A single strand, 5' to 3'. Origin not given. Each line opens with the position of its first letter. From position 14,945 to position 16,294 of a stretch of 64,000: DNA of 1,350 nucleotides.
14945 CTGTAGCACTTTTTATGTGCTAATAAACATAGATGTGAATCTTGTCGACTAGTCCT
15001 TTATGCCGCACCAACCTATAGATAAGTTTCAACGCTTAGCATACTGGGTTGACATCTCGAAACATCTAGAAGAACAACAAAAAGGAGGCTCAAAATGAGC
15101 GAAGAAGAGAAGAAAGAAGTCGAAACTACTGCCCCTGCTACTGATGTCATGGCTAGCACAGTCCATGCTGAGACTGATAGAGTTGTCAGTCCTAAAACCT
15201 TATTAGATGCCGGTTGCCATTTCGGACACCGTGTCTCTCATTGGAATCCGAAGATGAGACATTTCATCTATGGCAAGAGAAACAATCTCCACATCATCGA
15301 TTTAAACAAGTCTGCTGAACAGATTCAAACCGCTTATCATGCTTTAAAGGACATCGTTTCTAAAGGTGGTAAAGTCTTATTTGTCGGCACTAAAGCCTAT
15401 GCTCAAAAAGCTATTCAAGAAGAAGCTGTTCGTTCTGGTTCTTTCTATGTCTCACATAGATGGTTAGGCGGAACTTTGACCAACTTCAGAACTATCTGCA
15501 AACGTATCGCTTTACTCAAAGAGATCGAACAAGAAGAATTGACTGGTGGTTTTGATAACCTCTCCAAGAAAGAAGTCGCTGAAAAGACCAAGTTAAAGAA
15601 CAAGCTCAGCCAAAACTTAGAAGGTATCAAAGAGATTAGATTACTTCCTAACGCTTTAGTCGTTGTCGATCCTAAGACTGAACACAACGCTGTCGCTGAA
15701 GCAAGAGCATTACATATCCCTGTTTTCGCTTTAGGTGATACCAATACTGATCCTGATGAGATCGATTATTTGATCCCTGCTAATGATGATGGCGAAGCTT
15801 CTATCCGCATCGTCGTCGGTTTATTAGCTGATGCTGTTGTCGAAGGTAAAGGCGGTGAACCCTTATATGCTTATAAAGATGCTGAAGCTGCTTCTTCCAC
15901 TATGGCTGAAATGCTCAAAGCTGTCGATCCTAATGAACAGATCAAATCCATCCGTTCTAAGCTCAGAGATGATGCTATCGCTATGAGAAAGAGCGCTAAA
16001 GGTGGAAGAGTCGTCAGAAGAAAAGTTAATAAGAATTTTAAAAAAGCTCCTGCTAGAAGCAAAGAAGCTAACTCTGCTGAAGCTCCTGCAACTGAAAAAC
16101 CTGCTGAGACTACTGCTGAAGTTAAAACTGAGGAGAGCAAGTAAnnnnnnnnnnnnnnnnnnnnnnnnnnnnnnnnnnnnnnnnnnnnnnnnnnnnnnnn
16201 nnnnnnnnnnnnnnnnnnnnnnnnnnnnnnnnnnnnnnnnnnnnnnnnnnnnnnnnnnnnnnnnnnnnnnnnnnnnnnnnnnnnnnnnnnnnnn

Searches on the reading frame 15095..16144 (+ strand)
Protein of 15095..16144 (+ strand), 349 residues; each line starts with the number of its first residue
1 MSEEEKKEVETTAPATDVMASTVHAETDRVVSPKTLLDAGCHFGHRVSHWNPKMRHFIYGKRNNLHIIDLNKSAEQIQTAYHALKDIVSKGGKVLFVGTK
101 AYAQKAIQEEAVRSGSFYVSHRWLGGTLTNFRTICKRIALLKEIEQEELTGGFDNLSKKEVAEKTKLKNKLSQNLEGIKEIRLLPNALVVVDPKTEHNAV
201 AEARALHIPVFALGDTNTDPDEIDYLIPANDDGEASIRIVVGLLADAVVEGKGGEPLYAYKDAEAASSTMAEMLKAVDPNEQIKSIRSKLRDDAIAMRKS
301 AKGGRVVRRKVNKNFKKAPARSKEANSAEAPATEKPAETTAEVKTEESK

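Call 7: search_protein_families(library=pfam, proteins=[window:15095-16144:+], max_evalue=0.01)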
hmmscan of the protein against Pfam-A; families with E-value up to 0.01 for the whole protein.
window:15095-16144:+ (349 aa): 1 family
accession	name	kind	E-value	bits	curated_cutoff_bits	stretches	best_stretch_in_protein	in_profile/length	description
PF00318.25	Ribosomal_S2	-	6.7e-85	284.2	26.1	1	36-251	1-216/216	Ribosomal protein S2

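Call 8: search_protein_families(library=ncbifam, proteins=[window:15095-16144:+], max_evalue=0.01)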
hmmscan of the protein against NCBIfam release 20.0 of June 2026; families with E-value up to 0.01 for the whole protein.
window:15095-16144:+ (349 aa): 4 families
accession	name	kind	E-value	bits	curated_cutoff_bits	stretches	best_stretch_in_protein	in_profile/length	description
TIGR01011.1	rpsB_bact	equivalog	1e-90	302.9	76.3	1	31-252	2-223/225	30S ribosomal protein S2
NF008966.0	PRK12311.1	equivalog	9e-72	242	526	1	34-287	9-262/334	30S ribosomal protein S2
NF051451.1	30S_S2_sunset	exception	1.4e-69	235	710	1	30-345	3-309/382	30S ribosomal protein S2, sunset domain variant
TIGR01012.1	uS2_euk_arch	equivalog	3.5e-26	92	211.5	2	185-253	109-177/196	30S ribosomal protein S2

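Call 65: list_cluster_members(proteins=[window:15095-16141:+, window:5840-7609:+, window:7609-8952:+, window:3073-4446:-, window:9277-10488:-])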
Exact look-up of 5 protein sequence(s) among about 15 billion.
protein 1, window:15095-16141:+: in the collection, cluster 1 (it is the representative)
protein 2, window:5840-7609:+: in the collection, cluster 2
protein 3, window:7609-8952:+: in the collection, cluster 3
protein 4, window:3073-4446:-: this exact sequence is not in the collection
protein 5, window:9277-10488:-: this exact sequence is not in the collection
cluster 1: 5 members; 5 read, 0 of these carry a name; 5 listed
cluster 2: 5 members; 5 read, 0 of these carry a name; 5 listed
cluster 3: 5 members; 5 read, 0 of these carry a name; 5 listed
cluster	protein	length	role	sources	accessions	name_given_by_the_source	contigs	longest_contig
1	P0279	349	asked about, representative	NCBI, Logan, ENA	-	-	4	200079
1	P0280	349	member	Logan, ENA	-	-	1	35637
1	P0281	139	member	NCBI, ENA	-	-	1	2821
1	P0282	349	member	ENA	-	-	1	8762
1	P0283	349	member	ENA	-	-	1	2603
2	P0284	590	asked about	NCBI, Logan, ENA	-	-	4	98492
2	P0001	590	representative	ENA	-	-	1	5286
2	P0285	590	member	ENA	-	-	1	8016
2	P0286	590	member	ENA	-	-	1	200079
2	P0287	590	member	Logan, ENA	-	-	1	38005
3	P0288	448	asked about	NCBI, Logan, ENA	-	-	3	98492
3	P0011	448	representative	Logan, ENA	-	-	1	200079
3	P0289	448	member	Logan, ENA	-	-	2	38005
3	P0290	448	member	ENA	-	-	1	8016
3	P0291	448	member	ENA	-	-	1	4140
